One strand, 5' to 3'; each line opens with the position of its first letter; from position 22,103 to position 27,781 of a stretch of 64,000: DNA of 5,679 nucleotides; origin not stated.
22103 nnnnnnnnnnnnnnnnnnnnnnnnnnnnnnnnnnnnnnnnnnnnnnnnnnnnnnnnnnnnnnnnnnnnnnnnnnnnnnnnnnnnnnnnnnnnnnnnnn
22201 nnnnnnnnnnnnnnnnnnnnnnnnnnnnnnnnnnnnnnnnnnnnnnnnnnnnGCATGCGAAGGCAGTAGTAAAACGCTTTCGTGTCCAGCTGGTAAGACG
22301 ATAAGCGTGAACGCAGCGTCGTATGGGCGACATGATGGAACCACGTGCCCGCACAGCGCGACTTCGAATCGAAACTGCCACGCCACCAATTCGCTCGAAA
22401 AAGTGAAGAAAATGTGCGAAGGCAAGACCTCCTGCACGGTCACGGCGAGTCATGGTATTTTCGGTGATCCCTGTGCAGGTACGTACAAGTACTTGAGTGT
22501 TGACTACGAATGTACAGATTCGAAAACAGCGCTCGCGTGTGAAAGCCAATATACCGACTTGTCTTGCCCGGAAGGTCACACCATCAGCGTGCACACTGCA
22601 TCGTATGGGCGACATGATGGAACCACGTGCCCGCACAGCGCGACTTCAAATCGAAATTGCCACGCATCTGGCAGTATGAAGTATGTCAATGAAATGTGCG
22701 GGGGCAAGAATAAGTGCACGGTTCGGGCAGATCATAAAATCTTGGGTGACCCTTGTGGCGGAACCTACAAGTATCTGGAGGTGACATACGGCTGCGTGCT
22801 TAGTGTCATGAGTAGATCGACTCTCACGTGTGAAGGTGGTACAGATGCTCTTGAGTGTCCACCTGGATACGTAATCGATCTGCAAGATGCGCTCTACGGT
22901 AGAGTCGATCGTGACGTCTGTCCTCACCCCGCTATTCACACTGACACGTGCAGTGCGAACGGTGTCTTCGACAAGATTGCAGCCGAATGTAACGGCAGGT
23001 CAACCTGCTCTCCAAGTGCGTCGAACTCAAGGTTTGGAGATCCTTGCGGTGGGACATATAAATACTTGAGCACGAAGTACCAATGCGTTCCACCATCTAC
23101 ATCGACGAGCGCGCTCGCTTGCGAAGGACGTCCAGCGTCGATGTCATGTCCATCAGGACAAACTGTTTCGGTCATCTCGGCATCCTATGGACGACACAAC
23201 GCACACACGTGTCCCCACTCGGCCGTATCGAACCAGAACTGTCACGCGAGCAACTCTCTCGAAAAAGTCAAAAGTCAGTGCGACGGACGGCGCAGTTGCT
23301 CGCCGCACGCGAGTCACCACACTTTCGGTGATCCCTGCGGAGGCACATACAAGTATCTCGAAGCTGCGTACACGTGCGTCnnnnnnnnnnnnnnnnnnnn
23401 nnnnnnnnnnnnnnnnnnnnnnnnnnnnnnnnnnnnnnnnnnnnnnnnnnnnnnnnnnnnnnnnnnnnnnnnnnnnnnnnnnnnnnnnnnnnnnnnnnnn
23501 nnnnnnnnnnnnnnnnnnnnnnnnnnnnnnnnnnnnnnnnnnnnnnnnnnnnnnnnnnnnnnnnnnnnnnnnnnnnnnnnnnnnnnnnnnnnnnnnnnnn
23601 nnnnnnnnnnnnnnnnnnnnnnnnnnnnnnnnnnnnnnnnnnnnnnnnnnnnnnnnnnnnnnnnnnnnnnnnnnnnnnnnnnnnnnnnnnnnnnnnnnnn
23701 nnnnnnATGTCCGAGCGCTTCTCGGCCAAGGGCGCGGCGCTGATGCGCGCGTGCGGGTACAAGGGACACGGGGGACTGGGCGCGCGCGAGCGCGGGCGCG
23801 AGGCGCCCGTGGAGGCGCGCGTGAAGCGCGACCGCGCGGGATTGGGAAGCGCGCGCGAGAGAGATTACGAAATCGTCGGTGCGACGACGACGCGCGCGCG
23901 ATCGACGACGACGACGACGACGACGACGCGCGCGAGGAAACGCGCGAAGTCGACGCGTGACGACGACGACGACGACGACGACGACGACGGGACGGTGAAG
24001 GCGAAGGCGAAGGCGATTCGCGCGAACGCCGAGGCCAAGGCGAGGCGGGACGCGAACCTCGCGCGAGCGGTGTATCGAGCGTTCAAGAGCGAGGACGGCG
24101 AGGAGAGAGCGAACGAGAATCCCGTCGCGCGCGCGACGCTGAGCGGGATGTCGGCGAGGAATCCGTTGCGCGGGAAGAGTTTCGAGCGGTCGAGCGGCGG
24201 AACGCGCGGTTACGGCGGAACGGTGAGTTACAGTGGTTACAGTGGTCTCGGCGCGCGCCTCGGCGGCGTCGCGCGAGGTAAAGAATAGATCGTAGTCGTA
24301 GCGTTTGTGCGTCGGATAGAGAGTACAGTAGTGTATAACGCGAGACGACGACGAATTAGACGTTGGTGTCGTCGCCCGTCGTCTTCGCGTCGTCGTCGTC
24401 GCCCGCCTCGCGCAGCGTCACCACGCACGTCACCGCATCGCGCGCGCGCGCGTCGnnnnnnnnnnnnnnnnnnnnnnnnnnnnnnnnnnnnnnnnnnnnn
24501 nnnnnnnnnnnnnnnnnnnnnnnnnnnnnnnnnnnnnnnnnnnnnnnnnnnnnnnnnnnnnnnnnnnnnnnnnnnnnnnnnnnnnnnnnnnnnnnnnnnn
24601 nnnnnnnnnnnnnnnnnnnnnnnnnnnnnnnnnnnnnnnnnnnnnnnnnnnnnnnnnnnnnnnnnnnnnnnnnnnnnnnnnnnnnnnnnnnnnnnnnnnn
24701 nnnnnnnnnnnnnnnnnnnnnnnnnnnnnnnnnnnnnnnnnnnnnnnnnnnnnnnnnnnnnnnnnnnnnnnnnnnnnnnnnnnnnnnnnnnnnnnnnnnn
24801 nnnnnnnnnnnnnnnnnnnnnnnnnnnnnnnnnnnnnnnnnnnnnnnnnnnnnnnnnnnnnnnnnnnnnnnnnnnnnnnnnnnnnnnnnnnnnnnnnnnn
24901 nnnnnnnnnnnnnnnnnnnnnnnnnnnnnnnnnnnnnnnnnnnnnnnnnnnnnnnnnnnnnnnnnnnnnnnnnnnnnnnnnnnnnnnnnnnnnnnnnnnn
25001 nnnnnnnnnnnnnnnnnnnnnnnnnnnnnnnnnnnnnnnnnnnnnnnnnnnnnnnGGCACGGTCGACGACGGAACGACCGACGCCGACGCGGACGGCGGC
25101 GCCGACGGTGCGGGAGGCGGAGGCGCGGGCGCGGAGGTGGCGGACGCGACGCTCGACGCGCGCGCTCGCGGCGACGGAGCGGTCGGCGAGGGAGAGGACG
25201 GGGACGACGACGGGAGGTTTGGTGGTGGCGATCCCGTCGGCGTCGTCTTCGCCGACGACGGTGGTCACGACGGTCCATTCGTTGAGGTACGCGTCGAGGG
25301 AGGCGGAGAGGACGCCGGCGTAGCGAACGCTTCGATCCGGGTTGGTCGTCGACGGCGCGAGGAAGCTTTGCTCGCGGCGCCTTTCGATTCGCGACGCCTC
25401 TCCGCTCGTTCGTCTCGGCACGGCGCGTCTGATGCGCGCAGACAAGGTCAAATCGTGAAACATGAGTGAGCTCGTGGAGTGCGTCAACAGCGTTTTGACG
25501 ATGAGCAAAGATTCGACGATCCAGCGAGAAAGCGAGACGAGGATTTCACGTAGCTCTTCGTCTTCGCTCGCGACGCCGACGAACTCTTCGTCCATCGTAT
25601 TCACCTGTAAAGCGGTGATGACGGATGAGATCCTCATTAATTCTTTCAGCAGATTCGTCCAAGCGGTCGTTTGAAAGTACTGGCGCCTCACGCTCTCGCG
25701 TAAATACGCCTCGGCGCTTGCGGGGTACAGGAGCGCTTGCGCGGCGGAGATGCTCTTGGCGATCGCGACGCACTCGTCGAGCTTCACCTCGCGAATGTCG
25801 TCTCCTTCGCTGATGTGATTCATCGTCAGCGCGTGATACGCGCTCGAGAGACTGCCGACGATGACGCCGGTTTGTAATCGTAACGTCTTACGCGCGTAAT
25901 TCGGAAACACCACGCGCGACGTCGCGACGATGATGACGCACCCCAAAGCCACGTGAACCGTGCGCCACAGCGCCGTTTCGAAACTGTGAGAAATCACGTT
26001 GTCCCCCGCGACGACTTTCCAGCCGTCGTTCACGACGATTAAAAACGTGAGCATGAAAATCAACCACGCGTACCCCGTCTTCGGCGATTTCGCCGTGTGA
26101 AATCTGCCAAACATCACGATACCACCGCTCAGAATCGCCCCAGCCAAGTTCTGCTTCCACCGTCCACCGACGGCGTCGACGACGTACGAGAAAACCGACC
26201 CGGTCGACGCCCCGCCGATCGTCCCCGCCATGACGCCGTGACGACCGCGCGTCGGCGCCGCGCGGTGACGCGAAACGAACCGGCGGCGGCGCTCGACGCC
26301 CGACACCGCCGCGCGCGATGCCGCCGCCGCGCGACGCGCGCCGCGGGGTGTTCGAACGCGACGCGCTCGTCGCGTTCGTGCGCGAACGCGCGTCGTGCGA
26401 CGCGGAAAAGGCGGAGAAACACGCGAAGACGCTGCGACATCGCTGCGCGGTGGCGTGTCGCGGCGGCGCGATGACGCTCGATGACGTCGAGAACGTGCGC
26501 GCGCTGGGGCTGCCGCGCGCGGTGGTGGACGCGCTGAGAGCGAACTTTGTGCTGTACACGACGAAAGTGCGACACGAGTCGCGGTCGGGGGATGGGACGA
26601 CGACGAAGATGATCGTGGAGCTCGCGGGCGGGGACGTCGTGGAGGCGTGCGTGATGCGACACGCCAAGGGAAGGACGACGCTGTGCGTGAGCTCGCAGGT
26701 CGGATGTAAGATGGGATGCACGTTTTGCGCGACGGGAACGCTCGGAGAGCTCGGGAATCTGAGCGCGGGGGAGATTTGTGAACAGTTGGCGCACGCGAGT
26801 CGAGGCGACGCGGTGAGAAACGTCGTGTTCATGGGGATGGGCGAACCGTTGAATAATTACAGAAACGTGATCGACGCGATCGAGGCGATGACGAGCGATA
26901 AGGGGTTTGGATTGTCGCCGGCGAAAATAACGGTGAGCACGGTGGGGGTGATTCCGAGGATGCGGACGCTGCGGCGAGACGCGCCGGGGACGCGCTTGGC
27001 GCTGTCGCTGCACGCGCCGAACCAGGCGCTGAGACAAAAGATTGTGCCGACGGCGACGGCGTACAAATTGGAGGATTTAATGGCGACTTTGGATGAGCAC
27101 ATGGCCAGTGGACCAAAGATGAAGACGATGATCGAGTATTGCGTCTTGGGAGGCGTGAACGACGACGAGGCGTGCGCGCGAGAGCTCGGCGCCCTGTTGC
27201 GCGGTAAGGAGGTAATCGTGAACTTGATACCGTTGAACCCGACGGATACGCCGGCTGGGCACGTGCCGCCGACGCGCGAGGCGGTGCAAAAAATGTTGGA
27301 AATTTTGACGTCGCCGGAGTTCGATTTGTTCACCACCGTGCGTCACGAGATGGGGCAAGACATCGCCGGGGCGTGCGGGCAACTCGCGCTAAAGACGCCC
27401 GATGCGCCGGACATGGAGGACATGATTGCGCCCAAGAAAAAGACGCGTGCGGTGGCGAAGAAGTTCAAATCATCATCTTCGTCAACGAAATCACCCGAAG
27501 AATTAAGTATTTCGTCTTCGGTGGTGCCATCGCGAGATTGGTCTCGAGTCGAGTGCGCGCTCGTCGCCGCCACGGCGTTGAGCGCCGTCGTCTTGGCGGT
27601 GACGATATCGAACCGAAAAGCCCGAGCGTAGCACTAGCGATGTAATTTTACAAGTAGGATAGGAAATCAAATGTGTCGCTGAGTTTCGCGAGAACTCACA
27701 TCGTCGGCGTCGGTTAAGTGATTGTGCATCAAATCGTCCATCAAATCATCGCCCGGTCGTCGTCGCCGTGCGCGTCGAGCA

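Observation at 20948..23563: Membrane-anchored protein with four tandem SUEL/rhamnose-binding lectin domains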

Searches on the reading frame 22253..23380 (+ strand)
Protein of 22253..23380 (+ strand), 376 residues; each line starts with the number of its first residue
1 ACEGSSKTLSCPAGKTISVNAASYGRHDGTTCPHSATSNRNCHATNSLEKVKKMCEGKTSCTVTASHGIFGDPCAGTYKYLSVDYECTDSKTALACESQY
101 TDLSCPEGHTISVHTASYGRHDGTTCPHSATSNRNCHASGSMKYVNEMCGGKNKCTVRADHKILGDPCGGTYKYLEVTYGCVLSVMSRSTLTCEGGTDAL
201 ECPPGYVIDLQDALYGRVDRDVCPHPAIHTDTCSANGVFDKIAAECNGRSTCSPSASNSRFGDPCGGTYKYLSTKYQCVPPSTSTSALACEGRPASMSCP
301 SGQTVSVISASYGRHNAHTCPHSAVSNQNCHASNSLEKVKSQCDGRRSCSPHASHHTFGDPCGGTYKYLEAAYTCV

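Call 37: search_solved_structures(query=window:22253-23380:+, max_evalue=0.001, show_alignments=2)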
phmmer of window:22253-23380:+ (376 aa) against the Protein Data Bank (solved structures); distinct sequences matched with E-value up to 0.001: 13.
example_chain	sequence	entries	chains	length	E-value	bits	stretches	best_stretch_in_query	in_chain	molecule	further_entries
5h4s_A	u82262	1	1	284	7.2e-69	236.1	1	95-375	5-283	L-rhamnose-binding lectin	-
2zx0_A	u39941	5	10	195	1.5e-41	146.1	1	190-375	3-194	CSL3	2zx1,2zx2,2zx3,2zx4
9vwi_A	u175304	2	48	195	1e-33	120.3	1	192-375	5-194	L-rhamnose-binding lectin CSL2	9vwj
6ske_B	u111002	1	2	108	2e-17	66.8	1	1-89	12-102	Adhesion G protein-coupled receptor L2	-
2jx9_A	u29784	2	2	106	6.8e-17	65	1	190-280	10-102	Latrophilin 1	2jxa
8djg_E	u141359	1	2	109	1.4e-16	64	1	93-182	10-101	Isoform 2 of Adhesion G protein-coupled receptor L3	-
5afb_A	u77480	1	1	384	2e-16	63.5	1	93-195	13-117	LATROPHILIN-3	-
5ftt_C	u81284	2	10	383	2e-16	63.4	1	93-195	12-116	ADHESION G PROTEIN-COUPLED RECEPTOR L3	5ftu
6vhh_B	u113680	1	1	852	5.5e-16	62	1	93-195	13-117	Adhesion G protein-coupled receptor L3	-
7wy5_R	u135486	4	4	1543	1.1e-15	61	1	93-195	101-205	Isoform 3 of Adhesion G protein-coupled receptor L3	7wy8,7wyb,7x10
6ska_D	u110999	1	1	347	1.6e-15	60.5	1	94-182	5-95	Adhesion G protein-coupled receptor L1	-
8suf_E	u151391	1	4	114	2.7e-13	53.1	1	288-376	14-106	Latrophilin-like protein 1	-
5iaz_A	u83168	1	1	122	1.3e-05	27.9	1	8-88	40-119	beta-galactosidase 1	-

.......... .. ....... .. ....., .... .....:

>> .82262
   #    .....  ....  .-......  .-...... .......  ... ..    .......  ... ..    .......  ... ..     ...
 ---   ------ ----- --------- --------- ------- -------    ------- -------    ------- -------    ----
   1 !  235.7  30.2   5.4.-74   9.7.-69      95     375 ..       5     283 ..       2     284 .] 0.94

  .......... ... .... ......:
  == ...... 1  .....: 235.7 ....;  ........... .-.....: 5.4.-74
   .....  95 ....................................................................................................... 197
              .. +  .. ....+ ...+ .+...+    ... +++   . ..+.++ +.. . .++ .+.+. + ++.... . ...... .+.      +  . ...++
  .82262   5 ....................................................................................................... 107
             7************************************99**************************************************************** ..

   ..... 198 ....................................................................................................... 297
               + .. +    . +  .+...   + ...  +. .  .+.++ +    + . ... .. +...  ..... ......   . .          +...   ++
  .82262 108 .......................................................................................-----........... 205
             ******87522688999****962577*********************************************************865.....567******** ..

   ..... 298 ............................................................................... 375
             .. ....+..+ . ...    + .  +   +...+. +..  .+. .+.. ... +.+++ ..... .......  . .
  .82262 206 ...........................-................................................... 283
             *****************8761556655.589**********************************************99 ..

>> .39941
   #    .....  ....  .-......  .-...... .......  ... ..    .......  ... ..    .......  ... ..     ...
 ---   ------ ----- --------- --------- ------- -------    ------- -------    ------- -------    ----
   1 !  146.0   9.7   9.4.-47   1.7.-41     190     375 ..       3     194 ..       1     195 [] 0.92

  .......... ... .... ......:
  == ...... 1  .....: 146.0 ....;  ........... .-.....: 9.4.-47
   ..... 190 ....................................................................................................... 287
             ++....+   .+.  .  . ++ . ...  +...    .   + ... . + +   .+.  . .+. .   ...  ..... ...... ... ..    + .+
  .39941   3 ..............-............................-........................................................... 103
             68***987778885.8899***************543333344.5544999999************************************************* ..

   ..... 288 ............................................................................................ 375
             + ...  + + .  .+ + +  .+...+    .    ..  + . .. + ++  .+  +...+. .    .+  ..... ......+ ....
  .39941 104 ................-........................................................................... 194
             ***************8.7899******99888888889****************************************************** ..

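Call 59: find_related_loci(query=window:22253-23380:+, collection=viral_contigs, flank=5000)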
Query window:22253-23380:+ (376 aa) in viral_contigs; peptide patterns used: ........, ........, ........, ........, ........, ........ (x = any residue, [..] = any of these).
63 stretches matched a pattern; 51 encode a relative of the query (tblastn E <= 1e-3); 51 distinct loci.
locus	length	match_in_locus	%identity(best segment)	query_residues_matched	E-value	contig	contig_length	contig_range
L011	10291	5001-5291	45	1-374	1e-15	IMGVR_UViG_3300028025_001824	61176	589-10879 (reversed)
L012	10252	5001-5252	46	1-369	1e-15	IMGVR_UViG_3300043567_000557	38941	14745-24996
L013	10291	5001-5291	46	1-374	2e-15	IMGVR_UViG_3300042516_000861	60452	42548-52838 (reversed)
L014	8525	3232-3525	44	1-369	4e-15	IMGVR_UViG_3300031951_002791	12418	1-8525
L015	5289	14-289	44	1-369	4e-15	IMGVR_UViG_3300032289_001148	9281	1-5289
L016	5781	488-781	44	1-369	6e-15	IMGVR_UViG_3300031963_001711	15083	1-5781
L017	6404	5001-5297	44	1-369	8e-15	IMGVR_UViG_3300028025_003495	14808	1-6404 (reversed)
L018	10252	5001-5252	44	3-369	8e-15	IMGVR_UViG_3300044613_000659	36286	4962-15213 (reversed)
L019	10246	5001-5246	46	1-369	3e-14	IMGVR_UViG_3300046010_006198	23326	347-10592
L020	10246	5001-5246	46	1-369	3e-14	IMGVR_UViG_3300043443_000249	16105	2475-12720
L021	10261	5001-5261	48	1-369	2e-14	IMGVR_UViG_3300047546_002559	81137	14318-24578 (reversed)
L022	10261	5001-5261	48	1-369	2e-14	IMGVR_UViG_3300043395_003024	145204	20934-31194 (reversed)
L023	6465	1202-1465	40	1-369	4e-14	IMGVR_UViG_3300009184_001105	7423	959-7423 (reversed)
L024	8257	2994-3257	40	1-369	5e-14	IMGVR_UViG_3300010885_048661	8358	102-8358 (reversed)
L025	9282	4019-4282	42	1-369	8e-14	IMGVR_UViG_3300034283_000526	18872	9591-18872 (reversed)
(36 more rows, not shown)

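Call 70: find_homologous_proteins(query=window:22253-23380:+, max_evalue=1e-20)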
Query window:22253-23380:+ (376 aa): 708 proteins with E <= 1e-20 among 7618 candidates; the best 120 are listed.
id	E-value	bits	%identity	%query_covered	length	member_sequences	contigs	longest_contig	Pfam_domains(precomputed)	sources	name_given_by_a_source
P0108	1.6e-186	638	42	99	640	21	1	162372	PF24646.3,PF02140.24,PF11875.15,PF06001.19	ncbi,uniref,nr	ncbi:uncharacterized protein LOC102305687 [Haplochromis burtoni]|uniref:uncharacterized protein LOC1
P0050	3.1e-181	621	96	75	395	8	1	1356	PF02140.24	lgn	-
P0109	5.1e-175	600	45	100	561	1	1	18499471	PF02140.24,PF11875.15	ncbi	ncbi:uncharacterized protein ACNS7B_001599 [Menidia menidia]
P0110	1.7e-168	579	43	100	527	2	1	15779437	PF02140.24,PF11875.15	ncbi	ncbi:uncharacterized protein LOC135682221 isoform X2 [Rhopilema esculentum]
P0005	6.6e-160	551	85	75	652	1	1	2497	PF02140.24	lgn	-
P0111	9.3e-112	392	40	99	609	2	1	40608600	PF02140.24,PF11875.15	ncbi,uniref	ncbi:rhamnose-binding lectin-like isoform X2 [Sardina pilchardus]|uniref:rhamnose-binding lectin-lik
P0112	2.4e-105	371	39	100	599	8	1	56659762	PF02140.24,PF11875.15,PF09868.15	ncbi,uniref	ncbi:uncharacterized protein LOC100200514 isoform X4 [Hydra vulgaris]|uniref:Uncharacterized protein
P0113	4.9e-104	367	41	100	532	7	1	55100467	PF02140.24,PF11875.15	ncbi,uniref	ncbi:rhamnose-binding lectin-like isoform X3 [Rhodnius prolixus]|uniref:rhamnose-binding lectin-like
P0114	6.6e-102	360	35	100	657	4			PF02140.24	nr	nr:uncharacterized protein LOC129430376 [Misgurnus anguillicaudatus]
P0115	1.9e-98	348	41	74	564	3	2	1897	PF02140.24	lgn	-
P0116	3.1e-96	341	37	100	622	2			PF02140.24,PF11875.15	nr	nr:uncharacterized protein LOC129430375 [Misgurnus anguillicaudatus]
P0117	9.1e-95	336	44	100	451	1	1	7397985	PF02140.24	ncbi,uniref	ncbi:rhamnose-binding lectin-like [Oscarella lobularis]|uniref:rhamnose-binding lectin-like n=1 Tax=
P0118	1.6e-94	335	40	99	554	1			PF02140.24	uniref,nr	uniref:rhamnose-binding lectin-like n=1 Tax=Scatophagus argus TaxID=75038 RepID=UPI001ED84A06|nr:rha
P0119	2.6e-94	335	39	91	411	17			PF02140.24,PF11875.15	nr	nr:rhamnose-binding lectin isoform X1 [Maylandia zebra]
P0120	6.7e-92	327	43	100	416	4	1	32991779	PF02140.24,PF11875.15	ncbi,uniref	ncbi:rhamnose-binding lectin-like [Lytechinus pictus]|uniref:rhamnose-binding lectin-like n=1 Tax=Ly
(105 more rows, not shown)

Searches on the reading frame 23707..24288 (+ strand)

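Call 56: search_protein_families(library=pfam, proteins=[window:23707-24288:+], max_evalue=0.01)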
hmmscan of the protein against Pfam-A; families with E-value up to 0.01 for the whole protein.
window:23707-24288:+ (193 aa): 2 families
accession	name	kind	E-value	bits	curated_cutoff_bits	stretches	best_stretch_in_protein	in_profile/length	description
PF01585.28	G-patch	-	4.9e-10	39.6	22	1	8-47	4-43/45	G-patch domain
PF12656.12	G-patch_2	-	0.002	18.6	26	1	9-49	18-58/61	G-patch domain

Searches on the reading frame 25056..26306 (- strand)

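Call 56: search_protein_families(library=pfam, proteins=[window:25056-26306:-], max_evalue=0.01)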
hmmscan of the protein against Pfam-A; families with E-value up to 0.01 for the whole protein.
window:25056-26306:- (417 aa): 3 families
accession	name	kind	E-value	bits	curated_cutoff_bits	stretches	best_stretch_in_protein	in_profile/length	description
PF11744.14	ALMT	-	2.5e-07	30.4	20.6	1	29-148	70-183/471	Aluminium activated malate transporter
PF04632.18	FUSC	-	0.00074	18.7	30.9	1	107-400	123-355/660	Fusaric acid resistance protein family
PF13515.12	FUSC_2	-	0.001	19.6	25.6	1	25-127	39-124/126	Fusaric acid resistance protein-like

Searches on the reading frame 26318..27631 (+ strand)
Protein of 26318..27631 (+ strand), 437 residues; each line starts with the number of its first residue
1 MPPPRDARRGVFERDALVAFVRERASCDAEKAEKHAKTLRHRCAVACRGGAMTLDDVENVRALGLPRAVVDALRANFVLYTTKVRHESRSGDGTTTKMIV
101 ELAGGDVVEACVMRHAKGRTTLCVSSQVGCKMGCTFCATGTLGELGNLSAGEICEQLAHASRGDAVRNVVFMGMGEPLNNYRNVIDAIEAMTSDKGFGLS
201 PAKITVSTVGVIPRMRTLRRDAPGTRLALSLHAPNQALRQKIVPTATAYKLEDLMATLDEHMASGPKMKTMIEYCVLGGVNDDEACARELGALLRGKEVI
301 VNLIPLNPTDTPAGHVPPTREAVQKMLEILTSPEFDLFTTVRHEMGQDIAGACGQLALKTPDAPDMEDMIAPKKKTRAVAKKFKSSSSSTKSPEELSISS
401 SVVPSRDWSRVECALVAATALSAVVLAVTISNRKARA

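Call 56: search_protein_families(library=pfam, proteins=[window:26318-27631:+], max_evalue=0.01)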
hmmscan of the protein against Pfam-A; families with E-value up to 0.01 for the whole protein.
window:26318-27631:+ (437 aa): 1 family
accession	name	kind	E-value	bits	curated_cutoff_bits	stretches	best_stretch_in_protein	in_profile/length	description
PF04055.27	Radical_SAM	-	3.4e-14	53.8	29.5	1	125-284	2-158/166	Radical SAM superfamily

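Call 82: list_cluster_members(proteins=[window:26318-27631:+, window:18458-19855:-, window:19809-20846:-])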
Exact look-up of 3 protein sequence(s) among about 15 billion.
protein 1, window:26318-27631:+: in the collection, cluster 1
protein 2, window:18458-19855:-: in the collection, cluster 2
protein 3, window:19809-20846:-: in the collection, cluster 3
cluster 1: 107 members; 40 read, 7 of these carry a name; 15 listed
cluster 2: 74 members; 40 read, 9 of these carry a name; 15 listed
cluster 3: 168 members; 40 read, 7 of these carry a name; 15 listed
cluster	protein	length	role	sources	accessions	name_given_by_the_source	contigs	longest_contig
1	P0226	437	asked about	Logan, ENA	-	-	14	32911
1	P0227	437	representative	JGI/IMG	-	-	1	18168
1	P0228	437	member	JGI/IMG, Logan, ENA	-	adenine C2-methylase RlmN of 23S rRNA A2503 and tRNA A37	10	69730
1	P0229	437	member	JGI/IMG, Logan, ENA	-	adenine C2-methylase RlmN of 23S rRNA A2503 and tRNA A37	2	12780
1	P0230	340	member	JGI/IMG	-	adenine C2-methylase RlmN of 23S rRNA A2503 and tRNA A37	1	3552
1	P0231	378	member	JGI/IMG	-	adenine C2-methylase RlmN of 23S rRNA A2503 and tRNA A37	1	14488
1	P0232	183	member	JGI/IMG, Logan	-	hypothetical protein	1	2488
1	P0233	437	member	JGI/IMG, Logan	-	adenine C2-methylase RlmN of 23S rRNA A2503 and tRNA A37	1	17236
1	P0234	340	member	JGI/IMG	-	adenine C2-methylase RlmN of 23S rRNA A2503 and tRNA A37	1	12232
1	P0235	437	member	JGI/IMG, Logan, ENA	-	-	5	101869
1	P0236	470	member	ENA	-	-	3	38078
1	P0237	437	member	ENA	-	-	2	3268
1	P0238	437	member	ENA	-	-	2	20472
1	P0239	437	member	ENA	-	-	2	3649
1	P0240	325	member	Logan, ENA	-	-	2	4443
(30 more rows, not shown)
